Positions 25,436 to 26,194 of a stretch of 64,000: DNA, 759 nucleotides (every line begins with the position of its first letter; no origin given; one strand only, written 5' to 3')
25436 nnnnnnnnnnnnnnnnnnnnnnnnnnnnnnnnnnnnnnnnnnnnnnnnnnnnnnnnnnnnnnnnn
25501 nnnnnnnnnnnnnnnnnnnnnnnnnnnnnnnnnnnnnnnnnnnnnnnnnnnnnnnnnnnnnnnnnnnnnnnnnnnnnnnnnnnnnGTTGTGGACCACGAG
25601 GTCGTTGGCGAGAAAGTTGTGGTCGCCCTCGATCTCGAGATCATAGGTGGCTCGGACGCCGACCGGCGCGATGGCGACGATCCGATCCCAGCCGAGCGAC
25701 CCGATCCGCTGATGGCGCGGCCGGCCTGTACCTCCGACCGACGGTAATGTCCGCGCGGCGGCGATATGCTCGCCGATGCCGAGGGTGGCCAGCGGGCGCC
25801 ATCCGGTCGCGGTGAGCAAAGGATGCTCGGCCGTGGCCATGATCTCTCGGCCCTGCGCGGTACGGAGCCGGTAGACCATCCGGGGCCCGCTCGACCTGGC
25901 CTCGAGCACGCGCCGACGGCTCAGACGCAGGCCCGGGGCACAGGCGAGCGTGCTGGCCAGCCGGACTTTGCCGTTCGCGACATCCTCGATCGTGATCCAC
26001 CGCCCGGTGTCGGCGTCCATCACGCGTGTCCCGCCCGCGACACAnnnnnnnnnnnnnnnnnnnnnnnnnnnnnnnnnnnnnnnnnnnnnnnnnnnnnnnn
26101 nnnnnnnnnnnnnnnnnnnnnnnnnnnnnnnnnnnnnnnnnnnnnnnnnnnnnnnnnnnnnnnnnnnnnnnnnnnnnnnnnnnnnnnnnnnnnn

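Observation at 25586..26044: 153-aa mini-intein in DnaE2 at the conserved YGFPE|SHA site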

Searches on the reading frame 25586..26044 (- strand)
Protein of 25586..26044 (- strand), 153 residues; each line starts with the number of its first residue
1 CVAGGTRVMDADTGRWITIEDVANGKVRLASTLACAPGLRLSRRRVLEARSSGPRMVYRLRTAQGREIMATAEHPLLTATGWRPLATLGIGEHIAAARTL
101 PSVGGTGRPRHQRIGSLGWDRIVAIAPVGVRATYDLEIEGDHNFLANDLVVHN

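Call 5: search_protein_families(library=pfam, proteins=[window:25586-26044:-], max_evalue=0.1)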
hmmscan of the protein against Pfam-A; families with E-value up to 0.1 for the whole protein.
window:25586-26044:- (153 aa): 1 family
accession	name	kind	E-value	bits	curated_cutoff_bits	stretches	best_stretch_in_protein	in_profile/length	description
PF14890.11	Intein_splicing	-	2e-14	54.1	35.8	1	41-153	33-155/155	Intein splicing domain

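Call 6: search_protein_families(library=ncbifam, proteins=[window:25586-26044:-], max_evalue=0.1)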
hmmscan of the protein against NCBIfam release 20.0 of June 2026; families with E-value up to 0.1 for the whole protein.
window:25586-26044:- (153 aa): 10 families
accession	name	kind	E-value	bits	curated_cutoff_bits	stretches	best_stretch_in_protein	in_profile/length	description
NF005852.0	PRK07773.1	equivalog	1e-31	110.1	780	2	1-108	398-503/886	replicative DNA helicase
NF007072.0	PRK09519.1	equivalog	1.9e-12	46.4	1024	1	1-105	252-355/790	intein-containing recombinase RecA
NF038162.1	RtcB_rel_intein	exception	3.1e-11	42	1150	2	1-95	95-188/961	intein-containing RtcB family protein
TIGR01445.1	intein_Nterm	domain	8.2e-11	42.8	24.5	1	1-78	1-83/83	intein N-terminal splicing region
NF038136.1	rSAM_Rv_intein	exception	1.1e-09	37.7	700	1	1-96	76-168/574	intein-containing Rv2578c family radical SAM protein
TIGR01443.1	intein_Cterm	domain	1.2e-06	28.6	15.6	1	133-153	2-23/24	intein C-terminal splicing region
NF011418.0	PRK14845.1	equivalog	2.7e-05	22.1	756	1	58-100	94-136/1049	translation initiation factor IF-2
NF006207.0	PRK08332.1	equivalog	0.0002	18.7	2400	1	53-98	944-989/1684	vitamin B12-dependent ribonucleotide reductase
NF003158.0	PRK04132.1-3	equivalog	0.00021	18.5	1750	1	1-100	648-747/1437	replication factor C small subunit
NF038098.1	GyrA_w_intein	exception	0.00083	17.3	1850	1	51-79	168-196/1232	intein-containing DNA gyrase subunit A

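Call 7: search_solved_structures(query=window:25586-26044:-, max_evalue=1, show_alignments=3)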
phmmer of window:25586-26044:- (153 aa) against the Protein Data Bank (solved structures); distinct sequences matched with E-value up to 1: 30.
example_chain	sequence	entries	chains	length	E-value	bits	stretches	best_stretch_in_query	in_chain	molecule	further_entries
1mi8_A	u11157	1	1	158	2e-23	86.5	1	2-152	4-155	DnaB intein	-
6frh_A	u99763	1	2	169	4.2e-21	78.9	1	2-152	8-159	Replicative DNA helicase,Replicative DNA helicase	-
6frg_A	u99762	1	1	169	4.3e-21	78.9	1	2-152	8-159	Replicative DNA helicase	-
6fre_A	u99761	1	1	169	1.1e-19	74.3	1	2-152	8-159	Replicative DNA helicase,Replicative DNA helicase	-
4o1r_A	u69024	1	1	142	1.8e-15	60.6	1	2-153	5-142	Replicative DNA helicase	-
3ifj_A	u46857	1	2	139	7.2e-15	58.7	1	1-153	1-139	Endonuclease PI-MtuI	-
2imz_A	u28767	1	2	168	1.5e-14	57.6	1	1-113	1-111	Endonuclease PI-MtuI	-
2in9_A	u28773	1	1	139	2.4e-14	56.9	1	1-153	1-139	Endonuclease PI-MtuI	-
2in0_A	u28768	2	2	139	3.4e-14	56.5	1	1-153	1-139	Endonuclease PI-MtuI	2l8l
3igd_A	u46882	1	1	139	6e-14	55.7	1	1-153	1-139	Endonuclease PI-MtuI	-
5k08_A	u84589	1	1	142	1.9e-13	54.1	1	1-152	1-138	RecA mini intein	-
5i0a_A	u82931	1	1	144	2e-13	54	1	1-152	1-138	Intein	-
2in8_A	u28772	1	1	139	5.3e-13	52.6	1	1-153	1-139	Endonuclease PI-MtuI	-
7cfv_A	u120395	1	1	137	2.1e-07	34.5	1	12-153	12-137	Spl DnaX mini-intein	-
6rpq_A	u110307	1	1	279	1.8e-06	31.4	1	50-153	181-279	Ubiquitin-like protein SMT3,1108aa long hypothetical cell division control protein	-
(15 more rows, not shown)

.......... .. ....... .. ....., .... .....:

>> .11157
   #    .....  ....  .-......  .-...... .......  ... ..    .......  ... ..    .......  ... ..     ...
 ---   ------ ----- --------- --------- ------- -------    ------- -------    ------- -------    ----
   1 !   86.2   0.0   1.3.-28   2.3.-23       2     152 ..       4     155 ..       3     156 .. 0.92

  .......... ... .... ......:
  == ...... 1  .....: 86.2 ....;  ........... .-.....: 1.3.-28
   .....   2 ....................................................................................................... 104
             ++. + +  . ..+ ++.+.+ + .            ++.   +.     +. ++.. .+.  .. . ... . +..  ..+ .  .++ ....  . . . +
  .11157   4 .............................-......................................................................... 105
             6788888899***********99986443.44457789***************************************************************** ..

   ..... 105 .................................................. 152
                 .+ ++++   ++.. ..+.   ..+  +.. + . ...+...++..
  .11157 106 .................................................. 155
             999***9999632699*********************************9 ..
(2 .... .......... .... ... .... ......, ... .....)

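Call 8: find_homologous_proteins(query=window:25586-26044:-)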
Query window:25586-26044:- (153 aa): 14 proteins with E <= 0.001 among 152 candidates.
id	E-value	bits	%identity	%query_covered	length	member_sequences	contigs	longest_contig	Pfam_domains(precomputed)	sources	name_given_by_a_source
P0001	1.7e-56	208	100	64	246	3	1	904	PF14890.12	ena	-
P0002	1.9e-40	156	54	100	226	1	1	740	PF17657.7,PF14890.12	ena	-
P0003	8.6e-37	145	63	75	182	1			PF14890.12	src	-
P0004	1.3e-35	141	64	73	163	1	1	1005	PF14890.12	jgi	-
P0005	1.8e-33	134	57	91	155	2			PF14890.12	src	-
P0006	3.8e-33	133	56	85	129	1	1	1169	PF14890.12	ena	-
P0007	8.2e-33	132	58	86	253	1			PF14890.12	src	-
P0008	5.5e-30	122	59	75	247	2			PF17657.7,PF14890.12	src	-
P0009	3.1e-28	117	61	69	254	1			PF14579.13,PF14890.12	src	-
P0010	7.9e-27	112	62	64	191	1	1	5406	PF14579.13,PF14890.12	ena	-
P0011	3.4e-22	97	58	67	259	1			PF14579.13,PF14890.12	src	-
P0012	4.7e-21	93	56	64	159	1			PF14890.12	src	-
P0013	6.2e-17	80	54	63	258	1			PF17657.7,PF14890.12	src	-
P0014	6.8e-11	60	84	24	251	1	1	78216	PF14579.13,PF14890.12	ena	-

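Call 22: find_related_loci(query=A2, collection=genome_contigs, flank=6000)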
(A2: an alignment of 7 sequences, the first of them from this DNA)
Query A2 (153 aa) in genome_contigs; peptide patterns used: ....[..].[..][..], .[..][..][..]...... (x = any residue, [..] = any of these).
316 stretches matched a pattern; 205 encode a relative of the query (tblastn E <= 1e-3); the best 80 are kept; 80 distinct loci.
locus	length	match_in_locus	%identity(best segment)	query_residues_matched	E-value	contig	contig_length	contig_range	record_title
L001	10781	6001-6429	62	1-153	3e-56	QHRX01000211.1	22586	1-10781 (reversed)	MAG: Candidatus Rokuibacteriota bacterium isolate AR44 14_1009_09_30cm_scaffold_1626_curated, whole genome shotgun seque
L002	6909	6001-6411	61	1-153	4e-55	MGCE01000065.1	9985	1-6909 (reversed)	MAG: Candidatus Rokubacteria bacterium RIFCSPLOWO2_02_FULL_72_37 rifcsplowo2_02_scaffold_20434, whole genome shotgun seq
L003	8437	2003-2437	61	1-153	3e-53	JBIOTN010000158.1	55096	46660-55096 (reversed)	MAG: Candidatus Rokuibacteriota bacterium isolate MAG159 k127_3095512, whole genome shotgun sequence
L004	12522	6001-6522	53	1-153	6e-53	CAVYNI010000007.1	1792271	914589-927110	MAG: uncultured Gammaproteobacteria bacterium isolate MFD05705.bin.1.35 genome assembly, contig: contig_8319, whole geno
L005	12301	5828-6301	56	1-153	7e-52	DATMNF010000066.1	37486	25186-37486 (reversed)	MAG TPA_asm: Steroidobacteraceae bacterium isolate SMAG_U12843 k141_1549233, whole genome shotgun sequence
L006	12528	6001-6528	52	1-153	8e-51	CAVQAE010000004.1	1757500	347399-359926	MAG: uncultured Gammaproteobacteria bacterium isolate MFD09286.bin.1.248 genome assembly, contig: contig_35028, whole ge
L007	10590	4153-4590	53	1-153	7e-51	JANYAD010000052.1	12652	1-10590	MAG: Gammaproteobacteria bacterium isolate GL140_5_metabat_165 GL140_5_k141_3515439, whole genome shotgun sequence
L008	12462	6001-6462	56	1-153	2e-50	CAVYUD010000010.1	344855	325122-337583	MAG: uncultured Gammaproteobacteria bacterium isolate MFD09671.bin.2.85 genome assembly, contig: contig_58018, whole gen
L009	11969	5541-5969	55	1-153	2e-50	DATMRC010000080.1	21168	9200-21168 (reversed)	MAG TPA_asm: Steroidobacteraceae bacterium isolate SMAG_U12945 k141_2351618, whole genome shotgun sequence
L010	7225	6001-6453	55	1-153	3e-50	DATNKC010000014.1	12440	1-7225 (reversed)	MAG TPA_asm: Steroidobacteraceae bacterium isolate SMAG_U11415 k141_352796, whole genome shotgun sequence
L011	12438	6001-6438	55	1-153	4e-50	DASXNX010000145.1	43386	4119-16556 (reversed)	MAG TPA_asm: Steroidobacteraceae bacterium isolate SMAG_U5365 k141_4379805, whole genome shotgun sequence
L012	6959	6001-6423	54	1-153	4e-50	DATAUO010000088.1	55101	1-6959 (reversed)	MAG TPA_asm: Steroidobacteraceae bacterium isolate SMAG_U5574 k141_1175804, whole genome shotgun sequence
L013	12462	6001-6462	57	1-153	8e-50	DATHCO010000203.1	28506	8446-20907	MAG TPA_asm: Steroidobacteraceae bacterium isolate SMAG_U12369 k141_725137, whole genome shotgun sequence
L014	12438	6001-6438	54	1-153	6e-50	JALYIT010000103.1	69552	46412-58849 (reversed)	MAG: Pseudomonadota bacterium isolate HIE bin32 SD1475-77_k127_435272, whole genome shotgun sequence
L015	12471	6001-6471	55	1-153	7e-50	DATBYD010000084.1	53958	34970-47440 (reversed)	MAG TPA_asm: Steroidobacteraceae bacterium isolate SMAG_U7584 k141_2935262, whole genome shotgun sequence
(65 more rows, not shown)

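Call 37: predict_structure(alignment_id=A2)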
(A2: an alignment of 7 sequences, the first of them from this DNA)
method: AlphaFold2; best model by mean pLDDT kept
length: 153 residues; sequences in the alignment: 7
mean_pLDDT: 89.3   pTM: 0.81
mean pLDDT of the five models: 89.3, 88.7, 78.1, 55.3, 55.2
residues with pLDDT >= 90: 120; 70-90: 16; 50-70: 4; < 50: 13
segments of 3 or more residues with pLDDT < 50: 101-113
pLDDT, mean of each block of 10 residues (from residue 1): 93 92 96 90 94 97 97 96 97 88 43 72 98 95 92 92
secondary structure, 60 per line:
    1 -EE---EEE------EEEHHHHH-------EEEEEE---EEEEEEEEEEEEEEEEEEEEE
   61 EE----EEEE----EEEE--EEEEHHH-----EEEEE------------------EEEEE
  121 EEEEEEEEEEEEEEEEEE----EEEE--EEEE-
elements in order: E7-9 E16-18 H19-23 E31-36 E40-62 E67-70 E75-78 E81-84 E93-97 E116-138 E143-146 E149-152

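Call 39: fold_search(model_id=the predicted structure, library=pdb)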
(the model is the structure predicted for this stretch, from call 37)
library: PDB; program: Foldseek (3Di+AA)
matches with E <= 10: 280; with E <= 0.001: 62
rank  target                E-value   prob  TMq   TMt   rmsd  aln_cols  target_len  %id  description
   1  6frg                  9.4e-14  1.00  0.83  0.81   4.5       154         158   34  Crystal structure of G-1F mutant of Ssp DnaB Mini-Intein variant M86 (released 2019-01-30)
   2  6frh_A                3.4e-13  1.00  0.84  0.80   5.0       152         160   35  Crystal structure of Ssp DnaB Mini-Intein variant M86 (released 2019-01-30)
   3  3ifj_A                7.2e-13  1.00  0.85  0.93   1.8       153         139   35  Crystal structure of Mtu recA intein, splicing domain (released 2009-10-06)
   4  2imz_A                1.1e-12  1.00  0.86  0.91   2.9       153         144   33  Crystal structure of Mtu recA intein splicing domain (released 2007-05-01)
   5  4o1r                  1.3e-12  1.00  0.83  0.90   2.6       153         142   33  Crystal structure of NpuDnaB intein (released 2014-03-19)
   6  5i0a                  1.5e-12  1.00  0.85  0.91   1.7       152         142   34  RecA mini intein in complex with cisplatin (released 2016-09-21)
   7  3igd                  1.6e-12  1.00  0.83  0.91   2.9       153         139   34  Crystal structure of Mtu recA intein, splicing domain (released 2009-10-06)
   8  2imz_B                2.1e-12  1.00  0.86  0.93   2.7       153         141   33  Crystal structure of Mtu recA intein splicing domain (released 2007-05-01)
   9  6fre                  3.1e-12  1.00  0.83  0.82   2.1       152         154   33  Crystal structure of G-1F/H73A mutant of Ssp DnaB Mini-Intein variant M86 (released 2019-01-30)
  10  2in9                  3.2e-12  1.00  0.85  0.93   1.7       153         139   34  crystal structure of Mtu recA intein, splicing domain (released 2007-05-01)
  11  6frh_B                3.4e-12  1.00  0.82  0.84   3.8       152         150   34  Crystal structure of Ssp DnaB Mini-Intein variant M86 (released 2019-01-30)
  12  1mi8                  3.8e-12  1.00  0.80  0.86   2.7       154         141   32  2.0 Angstrom crystal structure of a DnaB intein from Synechocystis sp. PCC 6803 (released 2003-08-19)
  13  2in0                  6.7e-12  1.00  0.83  0.92   2.9       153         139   34  crystal structure of Mtu recA intein splicing domain (released 2007-05-01)
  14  2in8                  1.9e-11  1.00  0.83  0.91   2.3       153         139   33  crystal structure of Mtu recA intein, splicing domain (released 2007-05-01)
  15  6rpq                  8.6e-10  1.00  0.75  0.48   4.3       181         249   24  Crystal structure of PhoCDC21-1 intein (released 2019-08-14)
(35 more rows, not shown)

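Call 55: find_related_loci(query=A2, collection=viral_contigs, flank=3000)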
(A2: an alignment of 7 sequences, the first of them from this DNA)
Query A2 (153 aa) in viral_contigs; peptide patterns used: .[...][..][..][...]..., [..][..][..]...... (x = any residue, [..] = any of these).
67 stretches matched a pattern; 8 encode a relative of the query (tblastn E <= 1e-3); 8 distinct loci.
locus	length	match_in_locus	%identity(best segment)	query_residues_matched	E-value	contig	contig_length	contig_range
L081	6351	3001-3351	30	1-119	1e-13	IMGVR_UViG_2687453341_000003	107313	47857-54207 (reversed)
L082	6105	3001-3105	60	119-153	1e-13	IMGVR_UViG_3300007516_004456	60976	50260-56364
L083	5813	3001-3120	55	114-153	1e-11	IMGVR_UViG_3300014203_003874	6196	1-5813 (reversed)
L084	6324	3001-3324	34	27-132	6e-12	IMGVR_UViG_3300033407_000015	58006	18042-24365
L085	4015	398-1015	52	49-153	2e-8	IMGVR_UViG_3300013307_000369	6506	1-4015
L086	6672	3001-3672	34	40-153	8e-8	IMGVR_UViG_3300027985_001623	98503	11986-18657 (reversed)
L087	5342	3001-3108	51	45-81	3e-6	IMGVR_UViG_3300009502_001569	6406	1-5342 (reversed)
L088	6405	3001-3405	33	1-153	4e-7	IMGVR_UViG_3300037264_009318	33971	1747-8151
